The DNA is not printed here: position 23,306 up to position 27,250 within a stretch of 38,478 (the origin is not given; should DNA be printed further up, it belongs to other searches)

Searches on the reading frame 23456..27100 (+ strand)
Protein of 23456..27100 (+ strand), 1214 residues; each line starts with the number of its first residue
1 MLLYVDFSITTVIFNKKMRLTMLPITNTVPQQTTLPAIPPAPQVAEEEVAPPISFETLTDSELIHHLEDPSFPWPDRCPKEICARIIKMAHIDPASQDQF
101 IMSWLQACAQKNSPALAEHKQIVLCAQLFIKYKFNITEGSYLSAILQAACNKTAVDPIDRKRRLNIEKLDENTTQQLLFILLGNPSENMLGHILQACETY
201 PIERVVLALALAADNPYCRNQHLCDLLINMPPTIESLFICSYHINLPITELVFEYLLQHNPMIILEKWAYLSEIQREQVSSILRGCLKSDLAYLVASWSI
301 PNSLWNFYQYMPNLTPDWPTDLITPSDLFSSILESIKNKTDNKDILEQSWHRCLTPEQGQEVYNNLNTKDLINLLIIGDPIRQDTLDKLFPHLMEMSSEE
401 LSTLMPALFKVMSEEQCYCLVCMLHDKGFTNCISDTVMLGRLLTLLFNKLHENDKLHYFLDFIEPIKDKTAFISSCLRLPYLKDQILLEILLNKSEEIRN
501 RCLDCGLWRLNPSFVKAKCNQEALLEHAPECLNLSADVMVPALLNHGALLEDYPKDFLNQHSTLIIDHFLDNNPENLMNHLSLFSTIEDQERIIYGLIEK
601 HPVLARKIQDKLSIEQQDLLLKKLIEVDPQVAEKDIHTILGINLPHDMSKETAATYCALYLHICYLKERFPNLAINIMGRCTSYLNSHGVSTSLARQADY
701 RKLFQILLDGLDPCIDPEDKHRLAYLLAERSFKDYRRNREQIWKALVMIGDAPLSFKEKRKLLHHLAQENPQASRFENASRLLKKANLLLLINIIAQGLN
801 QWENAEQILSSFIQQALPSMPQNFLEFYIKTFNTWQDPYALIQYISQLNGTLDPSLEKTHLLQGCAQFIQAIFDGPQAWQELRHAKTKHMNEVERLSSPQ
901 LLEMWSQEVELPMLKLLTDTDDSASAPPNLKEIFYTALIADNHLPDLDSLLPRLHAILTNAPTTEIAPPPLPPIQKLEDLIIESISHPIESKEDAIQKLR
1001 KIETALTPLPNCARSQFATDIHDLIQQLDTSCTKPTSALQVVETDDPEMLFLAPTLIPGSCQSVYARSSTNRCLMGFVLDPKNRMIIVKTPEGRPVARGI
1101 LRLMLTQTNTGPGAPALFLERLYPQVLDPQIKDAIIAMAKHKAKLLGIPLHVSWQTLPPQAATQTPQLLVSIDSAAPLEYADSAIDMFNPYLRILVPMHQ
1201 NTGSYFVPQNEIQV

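Call 7: search_protein_families(library=pfam, proteins=[window:23456-27100:+], max_evalue=0.01)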
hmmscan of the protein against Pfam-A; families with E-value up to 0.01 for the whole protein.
window:23456-27100:+ (1214 aa): 0 families

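Call 11: find_homologous_proteins(query=window:23456-27097:+)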
Query window:23456-27097:+ (1214 aa): 1 proteins with E <= 0.001 among 7178 candidates.
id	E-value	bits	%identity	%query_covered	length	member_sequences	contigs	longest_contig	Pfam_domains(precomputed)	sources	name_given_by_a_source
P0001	0.0e+0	2776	100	100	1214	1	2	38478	-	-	-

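Call 12: find_encoding_contigs(protein=P0001, flank=10000, max_places=6)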
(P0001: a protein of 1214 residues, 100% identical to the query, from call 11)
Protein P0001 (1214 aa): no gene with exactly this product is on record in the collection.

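Call 18: search_protein_families(library=ncbifam, proteins=[window:23507-27097:+], max_evalue=0.001)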
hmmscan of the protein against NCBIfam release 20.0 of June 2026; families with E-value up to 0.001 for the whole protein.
window:23507-27097:+ (1197 aa): 0 families

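Call 35: search_protein_representatives(alignment_id=A2)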
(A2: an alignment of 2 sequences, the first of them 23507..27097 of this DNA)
Query: 2 sequences, 1197 profile positions. Proteins with E-value up to 0.001 (for the whole library): 1338; up to 1e-10: 763; up to 1e-30: 6. The best 150 are listed.
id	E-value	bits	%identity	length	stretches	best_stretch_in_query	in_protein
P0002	2.2e-289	979.5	-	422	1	771-1197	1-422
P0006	4.7e-53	196.8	-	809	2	1022-1170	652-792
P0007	4.6e-36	140.5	-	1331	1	796-1172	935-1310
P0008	8.5e-36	139.6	-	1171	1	732-1134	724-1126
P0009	2.7e-33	131.3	-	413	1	789-1168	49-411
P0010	3.3e-31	124.4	-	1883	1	777-1167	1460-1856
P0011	1.1e-30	122.7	-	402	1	805-1174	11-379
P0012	1.2e-29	119.2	-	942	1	714-1167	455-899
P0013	1.8e-29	118.7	-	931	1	677-1166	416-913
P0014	3.0e-29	117.9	-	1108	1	809-1165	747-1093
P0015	7.6e-29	116.6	-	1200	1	796-1174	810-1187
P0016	1.9e-28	115.2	-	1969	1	814-1167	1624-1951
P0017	3.3e-28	114.5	-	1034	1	804-1143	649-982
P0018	3.6e-28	114.3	-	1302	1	714-1167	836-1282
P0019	6.5e-28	113.5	-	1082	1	813-1166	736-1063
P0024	4.4e-27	110.8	-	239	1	977-1166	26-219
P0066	7.5e-24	100.0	-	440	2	990-1166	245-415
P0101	2.0e-22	95.3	-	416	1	977-1166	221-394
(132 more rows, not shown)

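Call 37: search_protein_families(library=pfam, proteins=[P0006, P0007, P0008, P0009, P0010, P0011, P0012, P0016, P0024], max_evalue=0.01)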
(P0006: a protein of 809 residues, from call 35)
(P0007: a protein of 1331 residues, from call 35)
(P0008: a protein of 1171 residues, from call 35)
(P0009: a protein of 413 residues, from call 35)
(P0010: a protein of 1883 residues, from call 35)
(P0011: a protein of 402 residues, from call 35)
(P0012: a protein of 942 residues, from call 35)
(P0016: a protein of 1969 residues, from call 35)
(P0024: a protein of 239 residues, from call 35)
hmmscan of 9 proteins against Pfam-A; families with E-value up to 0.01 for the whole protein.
P0006 (809 aa): 0 families

P0007 (1331 aa): 0 families

P0008 (1171 aa): 2 families
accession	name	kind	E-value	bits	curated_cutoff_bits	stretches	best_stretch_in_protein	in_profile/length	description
PF21896.2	Talin_IBS2B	-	6.9e-06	26.4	27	0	399-461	42-102/118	Talin IBS2B domain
PF18255.9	SAM_DprA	-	0.0086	16.5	26.2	0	274-303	28-57/62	DNA processing protein A sterile alpha motif domain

P0009 (413 aa): 0 families

P0010 (1883 aa): 0 families

P0011 (402 aa): 1 family
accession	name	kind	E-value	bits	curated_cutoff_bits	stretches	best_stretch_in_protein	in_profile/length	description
PF04871.18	Uso1_p115_C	-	0.0098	16.6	28.4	1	158-252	2-88/121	Uso1 / p115 like vesicle tethering protein, C terminal region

P0012 (942 aa): 1 family
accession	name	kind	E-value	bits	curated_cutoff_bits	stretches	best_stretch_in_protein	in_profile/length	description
PF19891.5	DUF6364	-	0.0024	18.7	27.3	0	138-162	11-35/70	Family of unknown function (DUF6364)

P0016 (1969 aa): 0 families

P0024 (239 aa): 0 families

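Call 44: find_encoding_contigs(protein=P0011, flank=8000, max_places=4)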
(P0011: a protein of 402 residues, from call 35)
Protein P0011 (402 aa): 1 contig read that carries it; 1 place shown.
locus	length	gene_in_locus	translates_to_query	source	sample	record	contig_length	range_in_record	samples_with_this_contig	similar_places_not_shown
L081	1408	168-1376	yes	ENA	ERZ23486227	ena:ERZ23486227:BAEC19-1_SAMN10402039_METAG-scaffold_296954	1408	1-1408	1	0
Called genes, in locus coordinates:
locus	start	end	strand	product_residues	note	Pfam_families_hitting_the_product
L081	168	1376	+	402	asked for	-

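Call 46: find_encoding_contigs(protein=P0007, flank=10000, max_places=3)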
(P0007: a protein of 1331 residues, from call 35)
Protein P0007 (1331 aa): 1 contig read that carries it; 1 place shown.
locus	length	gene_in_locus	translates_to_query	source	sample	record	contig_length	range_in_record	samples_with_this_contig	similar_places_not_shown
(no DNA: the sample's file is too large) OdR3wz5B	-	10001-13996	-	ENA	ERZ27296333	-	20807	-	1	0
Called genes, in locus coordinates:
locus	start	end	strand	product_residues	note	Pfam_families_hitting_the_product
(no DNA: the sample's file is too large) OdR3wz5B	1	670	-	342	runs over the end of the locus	PF00478:IMPDH, PF01070:FMN_dh, PF00977:His_biosynth (faint), PF01645:Glu_synthase, PF03060:NMO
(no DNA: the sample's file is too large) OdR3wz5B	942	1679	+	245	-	PF00535:Glycos_transf_2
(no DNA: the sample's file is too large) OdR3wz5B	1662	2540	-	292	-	PF00560:LRR_1 (faint), PF14580:LRR_9 (weak), PF23598:LRR_14, PF13855:LRR_8, PF12799:LRR_4 (weak)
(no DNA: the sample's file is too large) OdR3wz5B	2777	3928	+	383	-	PF14226:DIOX_N, PF03171:2OG-FeII_Oxy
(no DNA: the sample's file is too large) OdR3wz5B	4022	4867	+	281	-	-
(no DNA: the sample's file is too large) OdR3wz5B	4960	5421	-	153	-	-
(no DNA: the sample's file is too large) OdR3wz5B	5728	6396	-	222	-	PF13578:Methyltransf_24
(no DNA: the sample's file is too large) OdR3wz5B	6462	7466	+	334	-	-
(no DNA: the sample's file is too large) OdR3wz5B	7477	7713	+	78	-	-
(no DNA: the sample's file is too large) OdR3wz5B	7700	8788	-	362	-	-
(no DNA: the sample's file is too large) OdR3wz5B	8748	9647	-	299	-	-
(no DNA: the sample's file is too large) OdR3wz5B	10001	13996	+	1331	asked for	-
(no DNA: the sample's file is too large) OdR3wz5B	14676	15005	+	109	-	PF21716:dnstrm_HI1420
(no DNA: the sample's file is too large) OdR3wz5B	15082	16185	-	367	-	-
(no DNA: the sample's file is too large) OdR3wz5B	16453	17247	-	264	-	PF00069:Pkinase, PF07714:PK_Tyr_Ser-Thr (weak)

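Call 47: find_encoding_contigs(protein=P0009, flank=10000, max_places=3)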
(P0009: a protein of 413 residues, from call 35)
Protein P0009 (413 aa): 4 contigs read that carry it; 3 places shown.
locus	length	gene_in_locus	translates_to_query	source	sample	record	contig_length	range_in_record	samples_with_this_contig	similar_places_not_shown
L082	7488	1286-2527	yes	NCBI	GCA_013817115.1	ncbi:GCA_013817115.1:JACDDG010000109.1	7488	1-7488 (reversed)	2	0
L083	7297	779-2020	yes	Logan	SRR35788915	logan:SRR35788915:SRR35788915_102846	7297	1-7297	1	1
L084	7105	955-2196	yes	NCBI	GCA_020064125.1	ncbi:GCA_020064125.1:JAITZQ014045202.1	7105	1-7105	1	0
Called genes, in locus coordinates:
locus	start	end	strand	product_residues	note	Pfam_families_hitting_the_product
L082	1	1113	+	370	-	?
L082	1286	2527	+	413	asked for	-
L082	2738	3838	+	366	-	PF13776:DUF4172, PF02661:Fic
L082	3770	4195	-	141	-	PF13635:DUF4143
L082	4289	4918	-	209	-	PF13173:AAA_14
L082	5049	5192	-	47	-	-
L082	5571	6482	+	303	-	-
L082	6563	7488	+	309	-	PF01702:TGT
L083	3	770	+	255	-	?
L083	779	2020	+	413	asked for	-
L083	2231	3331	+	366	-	PF13776:DUF4172, PF02661:Fic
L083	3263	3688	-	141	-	PF13635:DUF4143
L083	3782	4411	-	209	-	PF13173:AAA_14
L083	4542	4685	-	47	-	-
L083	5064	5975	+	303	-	-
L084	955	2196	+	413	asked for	-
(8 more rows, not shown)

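Call 63: find_encoding_contigs(protein=P0006, flank=10000, max_places=4)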
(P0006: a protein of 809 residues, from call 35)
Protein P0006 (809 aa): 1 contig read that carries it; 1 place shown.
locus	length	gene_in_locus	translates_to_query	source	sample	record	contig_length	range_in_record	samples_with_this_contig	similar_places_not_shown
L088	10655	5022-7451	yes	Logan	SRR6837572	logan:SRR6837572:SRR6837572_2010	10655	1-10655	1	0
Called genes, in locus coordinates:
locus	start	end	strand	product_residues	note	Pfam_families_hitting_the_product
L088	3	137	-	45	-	?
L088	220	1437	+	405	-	PF00202:Aminotran_3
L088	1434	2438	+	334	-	PF00579:tRNA-synt_1b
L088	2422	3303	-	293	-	-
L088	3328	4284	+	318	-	-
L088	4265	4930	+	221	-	PF00590:TP_methylase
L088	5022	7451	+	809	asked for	-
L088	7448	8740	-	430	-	PF00375:SDF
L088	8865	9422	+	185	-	-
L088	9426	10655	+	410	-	?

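Call 66: find_encoding_contigs(protein=P0008, flank=10000, max_places=3)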
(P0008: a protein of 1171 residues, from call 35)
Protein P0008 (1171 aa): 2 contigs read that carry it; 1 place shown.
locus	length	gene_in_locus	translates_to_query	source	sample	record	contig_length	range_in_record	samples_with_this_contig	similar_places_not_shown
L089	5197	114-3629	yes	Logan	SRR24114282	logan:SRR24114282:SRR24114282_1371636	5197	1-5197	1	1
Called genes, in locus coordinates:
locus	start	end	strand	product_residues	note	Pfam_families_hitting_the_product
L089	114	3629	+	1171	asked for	PF21896:Talin_IBS2B (faint)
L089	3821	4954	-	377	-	-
